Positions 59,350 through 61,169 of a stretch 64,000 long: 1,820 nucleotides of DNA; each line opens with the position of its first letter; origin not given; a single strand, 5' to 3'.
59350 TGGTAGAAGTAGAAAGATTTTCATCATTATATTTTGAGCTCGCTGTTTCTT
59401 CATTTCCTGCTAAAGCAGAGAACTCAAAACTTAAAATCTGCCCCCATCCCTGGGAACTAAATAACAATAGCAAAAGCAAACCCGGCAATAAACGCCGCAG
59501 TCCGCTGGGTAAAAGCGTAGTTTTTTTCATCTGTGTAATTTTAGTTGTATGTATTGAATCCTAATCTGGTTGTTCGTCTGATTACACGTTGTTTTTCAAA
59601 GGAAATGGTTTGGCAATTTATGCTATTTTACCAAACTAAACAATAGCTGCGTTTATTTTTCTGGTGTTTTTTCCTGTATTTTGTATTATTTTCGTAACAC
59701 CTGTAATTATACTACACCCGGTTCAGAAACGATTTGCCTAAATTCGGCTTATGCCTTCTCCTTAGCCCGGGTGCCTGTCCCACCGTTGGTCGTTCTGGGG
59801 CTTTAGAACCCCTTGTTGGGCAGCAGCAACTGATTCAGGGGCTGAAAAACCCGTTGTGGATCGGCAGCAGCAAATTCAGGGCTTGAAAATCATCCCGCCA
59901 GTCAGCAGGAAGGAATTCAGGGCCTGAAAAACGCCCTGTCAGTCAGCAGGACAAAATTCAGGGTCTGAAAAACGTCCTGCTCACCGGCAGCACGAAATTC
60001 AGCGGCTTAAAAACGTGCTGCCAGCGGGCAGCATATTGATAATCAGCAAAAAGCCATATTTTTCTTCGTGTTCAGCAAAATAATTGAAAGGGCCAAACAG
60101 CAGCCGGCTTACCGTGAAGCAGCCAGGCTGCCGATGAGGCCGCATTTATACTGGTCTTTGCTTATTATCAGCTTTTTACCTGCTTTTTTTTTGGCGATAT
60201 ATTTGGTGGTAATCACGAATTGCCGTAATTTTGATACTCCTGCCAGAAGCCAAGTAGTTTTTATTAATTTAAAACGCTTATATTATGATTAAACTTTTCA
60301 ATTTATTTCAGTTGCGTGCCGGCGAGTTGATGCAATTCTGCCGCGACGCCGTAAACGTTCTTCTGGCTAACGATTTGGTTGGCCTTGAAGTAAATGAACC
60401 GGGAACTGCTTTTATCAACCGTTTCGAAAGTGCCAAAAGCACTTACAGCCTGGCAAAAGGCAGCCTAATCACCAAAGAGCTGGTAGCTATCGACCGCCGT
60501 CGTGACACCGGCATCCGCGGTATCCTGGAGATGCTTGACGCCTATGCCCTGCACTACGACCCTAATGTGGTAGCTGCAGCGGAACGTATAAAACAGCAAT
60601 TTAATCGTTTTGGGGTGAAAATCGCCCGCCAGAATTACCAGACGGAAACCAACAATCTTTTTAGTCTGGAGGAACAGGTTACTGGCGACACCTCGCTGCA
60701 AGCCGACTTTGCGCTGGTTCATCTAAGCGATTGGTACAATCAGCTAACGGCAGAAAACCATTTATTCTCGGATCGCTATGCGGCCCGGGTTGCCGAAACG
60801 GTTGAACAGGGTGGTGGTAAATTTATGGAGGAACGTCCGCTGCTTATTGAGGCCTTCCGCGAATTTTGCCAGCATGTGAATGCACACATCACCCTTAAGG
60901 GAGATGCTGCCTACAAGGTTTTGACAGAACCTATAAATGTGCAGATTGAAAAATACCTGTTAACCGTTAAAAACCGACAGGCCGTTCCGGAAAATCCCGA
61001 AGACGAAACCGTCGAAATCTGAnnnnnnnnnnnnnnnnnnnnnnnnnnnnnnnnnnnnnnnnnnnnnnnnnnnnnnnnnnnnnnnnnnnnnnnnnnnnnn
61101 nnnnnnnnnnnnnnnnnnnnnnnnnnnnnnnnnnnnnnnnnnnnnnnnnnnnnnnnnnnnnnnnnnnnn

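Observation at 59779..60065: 41-bp-phased array of composite palindromes with covarying outer arms in the adhesin / orphan-gene divergent region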

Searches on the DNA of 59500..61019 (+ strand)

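Call 5: search_rna_families(source=window, start=59500, end=60300, threshold=evalue, max_evalue=10, show_alignments=3)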
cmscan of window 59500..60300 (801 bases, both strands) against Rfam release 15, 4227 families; matches with E-value up to 10: 5.
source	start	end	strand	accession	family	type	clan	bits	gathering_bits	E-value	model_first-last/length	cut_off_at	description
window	59972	60036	-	RF00455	mir-15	Gene; miRNA;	CL00085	19.4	57.3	0.07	1-88/88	no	mir-15 microRNA precursor family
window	59912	60071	-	RF02471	Ms_IGR-5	Gene; sRNA;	-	16.2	45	0.27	1-184/184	no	Actinobacteria sRNA Ms_IGR-5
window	60172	60220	-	RF02098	DGCR5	Gene; lncRNA;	-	15.6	50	4.3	1-49/49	no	DiGeorge syndrome critical region gene 5 conserved region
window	60011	60195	-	RF04178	BTnc005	Gene; sRNA;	-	11.9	174.8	6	1-205/205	no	Bacteroides sRNA BTnc005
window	59968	60037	-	RF01390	isrG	Gene; sRNA;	-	8.6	100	8.5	1-279/279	no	isrG Hfq binding RNA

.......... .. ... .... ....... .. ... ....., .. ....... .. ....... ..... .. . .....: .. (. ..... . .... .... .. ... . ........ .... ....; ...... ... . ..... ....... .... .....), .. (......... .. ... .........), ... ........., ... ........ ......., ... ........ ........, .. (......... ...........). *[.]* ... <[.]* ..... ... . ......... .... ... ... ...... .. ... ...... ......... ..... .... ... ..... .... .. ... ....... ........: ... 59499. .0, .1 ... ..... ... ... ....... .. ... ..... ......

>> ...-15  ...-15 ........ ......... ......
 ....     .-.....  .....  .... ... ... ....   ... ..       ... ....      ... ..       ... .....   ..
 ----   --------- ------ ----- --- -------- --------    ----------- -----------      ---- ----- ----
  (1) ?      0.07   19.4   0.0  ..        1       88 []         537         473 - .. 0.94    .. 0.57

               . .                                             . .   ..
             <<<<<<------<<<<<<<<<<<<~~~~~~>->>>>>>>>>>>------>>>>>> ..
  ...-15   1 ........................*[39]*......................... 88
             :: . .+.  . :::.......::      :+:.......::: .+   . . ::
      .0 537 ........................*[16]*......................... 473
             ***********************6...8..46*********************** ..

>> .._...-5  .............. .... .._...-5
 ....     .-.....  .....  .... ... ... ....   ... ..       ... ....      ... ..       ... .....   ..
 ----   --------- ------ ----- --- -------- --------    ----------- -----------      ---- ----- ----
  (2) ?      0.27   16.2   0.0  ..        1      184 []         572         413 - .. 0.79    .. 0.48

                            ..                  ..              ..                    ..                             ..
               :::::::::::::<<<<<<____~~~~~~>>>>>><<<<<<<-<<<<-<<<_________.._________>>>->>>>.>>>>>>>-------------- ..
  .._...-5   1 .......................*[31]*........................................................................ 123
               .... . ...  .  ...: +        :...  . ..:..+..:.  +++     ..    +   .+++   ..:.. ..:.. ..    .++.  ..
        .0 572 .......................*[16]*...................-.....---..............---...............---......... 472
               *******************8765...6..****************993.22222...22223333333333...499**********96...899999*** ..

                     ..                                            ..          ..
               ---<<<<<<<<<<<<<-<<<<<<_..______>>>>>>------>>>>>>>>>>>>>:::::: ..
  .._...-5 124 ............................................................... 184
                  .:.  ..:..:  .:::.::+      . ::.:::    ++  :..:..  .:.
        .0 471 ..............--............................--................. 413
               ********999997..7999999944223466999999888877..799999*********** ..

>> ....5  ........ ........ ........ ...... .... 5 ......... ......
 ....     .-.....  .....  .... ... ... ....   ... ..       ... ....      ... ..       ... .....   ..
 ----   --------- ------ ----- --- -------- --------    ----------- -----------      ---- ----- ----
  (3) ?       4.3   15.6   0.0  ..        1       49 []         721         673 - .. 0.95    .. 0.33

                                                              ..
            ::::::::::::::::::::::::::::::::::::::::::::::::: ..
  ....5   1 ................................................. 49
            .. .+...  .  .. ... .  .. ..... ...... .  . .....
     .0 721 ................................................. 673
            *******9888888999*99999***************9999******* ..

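Call 53: search_rna_families(sources=[L019, L020, L021, L022, L003], threshold=evalue, max_evalue=1)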
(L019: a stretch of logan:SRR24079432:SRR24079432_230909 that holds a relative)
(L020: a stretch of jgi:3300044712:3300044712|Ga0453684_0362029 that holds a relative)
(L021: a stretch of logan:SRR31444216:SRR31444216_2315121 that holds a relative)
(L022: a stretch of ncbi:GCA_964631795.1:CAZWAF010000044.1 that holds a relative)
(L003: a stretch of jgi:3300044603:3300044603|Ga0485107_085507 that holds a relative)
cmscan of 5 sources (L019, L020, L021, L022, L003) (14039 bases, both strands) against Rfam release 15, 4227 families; matches with E-value up to 1: 6.
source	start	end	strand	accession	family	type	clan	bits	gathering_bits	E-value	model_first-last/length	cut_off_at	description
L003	2465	2511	+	RF01687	Acido-Lenti-1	Gene; sRNA;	-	41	37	1.7e-06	1-46/46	no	Acido-Lenti-1 RNA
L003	469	712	-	RF01675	CrcZ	Gene; sRNA;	-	25.9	95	0.0013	1-398/398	no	Pseudomonas sRNA CrcZ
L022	2809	2864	+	RF00898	mir-242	Gene; miRNA;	-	25.8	54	0.15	1-77/77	no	mir-242 microRNA precursor family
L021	1399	1477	-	RF03177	mir-2067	Gene; miRNA;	-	24.6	70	0.34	1-72/72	no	mir-2067 microRNA precursor family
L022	2809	2864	-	RF00898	mir-242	Gene; miRNA;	-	24.4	54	0.37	1-77/77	no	mir-242 microRNA precursor family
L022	2072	2133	+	RF02377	SurA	Gene; sRNA;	-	17.3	100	0.56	1-279/279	no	SurA sRNA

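Call 97: search_rna_families(sources=[L002, L027, L033, L028], threshold=gathering)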
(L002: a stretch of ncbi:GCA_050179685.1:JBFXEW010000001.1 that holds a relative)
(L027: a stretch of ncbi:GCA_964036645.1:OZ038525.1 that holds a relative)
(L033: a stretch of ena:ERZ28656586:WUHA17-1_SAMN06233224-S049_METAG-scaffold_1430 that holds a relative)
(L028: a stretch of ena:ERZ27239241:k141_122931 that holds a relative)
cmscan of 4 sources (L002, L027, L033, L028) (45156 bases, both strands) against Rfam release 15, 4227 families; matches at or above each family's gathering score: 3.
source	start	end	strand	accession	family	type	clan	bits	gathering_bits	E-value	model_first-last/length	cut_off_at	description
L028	4835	4931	+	RF00059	TPP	Cis-reg; riboswitch;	-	62.6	54.3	4.6e-10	1-105/105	no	TPP riboswitch aptamer (THI element)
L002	11121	11167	+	RF01687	Acido-Lenti-1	Gene; sRNA;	-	45.1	37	3.9e-07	1-46/46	no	Acido-Lenti-1 RNA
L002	11512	11558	+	RF01687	Acido-Lenti-1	Gene; sRNA;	-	45.1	37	3.9e-07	1-46/46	no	Acido-Lenti-1 RNA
